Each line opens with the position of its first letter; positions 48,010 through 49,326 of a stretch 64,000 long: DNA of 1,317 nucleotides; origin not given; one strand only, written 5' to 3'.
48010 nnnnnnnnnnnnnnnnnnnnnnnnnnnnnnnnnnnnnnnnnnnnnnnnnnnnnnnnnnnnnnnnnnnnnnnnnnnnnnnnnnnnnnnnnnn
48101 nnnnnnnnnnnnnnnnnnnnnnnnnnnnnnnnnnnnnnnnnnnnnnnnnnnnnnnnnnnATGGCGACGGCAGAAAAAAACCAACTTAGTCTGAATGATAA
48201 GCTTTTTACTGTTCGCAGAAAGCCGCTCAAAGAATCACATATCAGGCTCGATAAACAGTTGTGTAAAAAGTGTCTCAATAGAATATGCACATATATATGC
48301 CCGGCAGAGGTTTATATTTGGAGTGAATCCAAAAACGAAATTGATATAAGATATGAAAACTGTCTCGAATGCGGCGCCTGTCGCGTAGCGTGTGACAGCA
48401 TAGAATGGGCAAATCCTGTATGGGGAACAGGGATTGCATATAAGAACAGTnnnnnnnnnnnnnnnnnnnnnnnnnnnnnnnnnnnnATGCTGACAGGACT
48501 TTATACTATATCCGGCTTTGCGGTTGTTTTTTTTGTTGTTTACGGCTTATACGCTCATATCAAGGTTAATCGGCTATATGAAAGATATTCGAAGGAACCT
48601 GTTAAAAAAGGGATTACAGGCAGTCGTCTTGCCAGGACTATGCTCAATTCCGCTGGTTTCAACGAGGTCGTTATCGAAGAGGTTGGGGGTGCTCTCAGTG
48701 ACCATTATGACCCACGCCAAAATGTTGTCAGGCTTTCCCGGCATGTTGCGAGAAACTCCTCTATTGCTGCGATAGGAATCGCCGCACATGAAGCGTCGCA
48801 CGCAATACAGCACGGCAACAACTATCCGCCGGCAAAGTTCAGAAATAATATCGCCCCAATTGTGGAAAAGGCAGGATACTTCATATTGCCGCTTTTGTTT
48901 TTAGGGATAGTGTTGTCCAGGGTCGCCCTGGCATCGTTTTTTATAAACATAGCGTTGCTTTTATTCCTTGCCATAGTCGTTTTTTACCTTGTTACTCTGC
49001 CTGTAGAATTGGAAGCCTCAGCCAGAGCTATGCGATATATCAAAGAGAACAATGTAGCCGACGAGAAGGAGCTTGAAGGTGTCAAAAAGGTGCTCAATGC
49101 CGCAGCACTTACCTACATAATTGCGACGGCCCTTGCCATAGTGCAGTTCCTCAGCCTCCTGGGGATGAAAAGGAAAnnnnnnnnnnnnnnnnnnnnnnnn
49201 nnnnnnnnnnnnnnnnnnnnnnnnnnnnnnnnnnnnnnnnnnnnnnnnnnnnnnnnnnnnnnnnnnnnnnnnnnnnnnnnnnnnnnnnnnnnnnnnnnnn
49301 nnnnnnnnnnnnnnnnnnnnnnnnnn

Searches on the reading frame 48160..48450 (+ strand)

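Call 14: search_protein_families(library=pfam, proteins=[window:48160-48450:+], max_evalue=0.01)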
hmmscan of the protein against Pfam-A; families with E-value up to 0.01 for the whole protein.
window:48160-48450:+ (97 aa): 8 families
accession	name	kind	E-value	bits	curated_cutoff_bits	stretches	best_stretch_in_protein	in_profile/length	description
PF13187.11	Fer4_9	-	1.5e-06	28.5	27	1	35-79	2-48/52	4Fe-4S dicluster domain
PF05187.19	Fer4_ETF_QO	-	3.3e-06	27.6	24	1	31-94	34-103/104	Electron transfer flavoprotein-ubiquinone oxidoreductase, 4Fe-4S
PF13237.11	Fer4_10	-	1.6e-05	25.1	25.5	1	27-78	1-52/53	4Fe-4S dicluster domain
PF12797.12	Fer4_2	-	0.00011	22.3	24.5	0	65-78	7-20/22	4Fe-4S binding domain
PF13183.11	Fer4_8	-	0.00021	22.2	27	0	66-80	3-17/68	4Fe-4S dicluster domain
PF12838.12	Fer4_7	-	0.00026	21.8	27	1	35-78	2-48/52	4Fe-4S dicluster domain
PF12837.12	Fer4_6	-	0.00053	20.3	25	0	31-52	5-24/24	4Fe-4S binding domain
PF14697.11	Fer4_21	-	0.002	18.7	35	0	63-79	3-19/59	4Fe-4S dicluster domain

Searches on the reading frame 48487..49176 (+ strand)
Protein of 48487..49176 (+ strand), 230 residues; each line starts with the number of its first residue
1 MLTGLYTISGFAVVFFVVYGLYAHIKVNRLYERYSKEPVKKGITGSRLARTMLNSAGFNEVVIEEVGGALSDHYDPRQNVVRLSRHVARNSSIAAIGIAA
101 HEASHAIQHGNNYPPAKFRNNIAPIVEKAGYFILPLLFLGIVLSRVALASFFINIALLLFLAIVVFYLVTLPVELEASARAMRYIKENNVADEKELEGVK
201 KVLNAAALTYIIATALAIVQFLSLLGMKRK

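Call 14: search_protein_families(library=pfam, proteins=[window:48487-49176:+], max_evalue=0.01)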
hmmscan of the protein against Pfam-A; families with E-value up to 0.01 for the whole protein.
window:48487-49176:+ (230 aa): 1 family
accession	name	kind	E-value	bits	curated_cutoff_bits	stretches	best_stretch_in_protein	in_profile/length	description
PF04298.18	Zn_peptidase_2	-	1.1e-71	241.3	27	1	12-227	4-216/218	Putative neutral zinc metallopeptidase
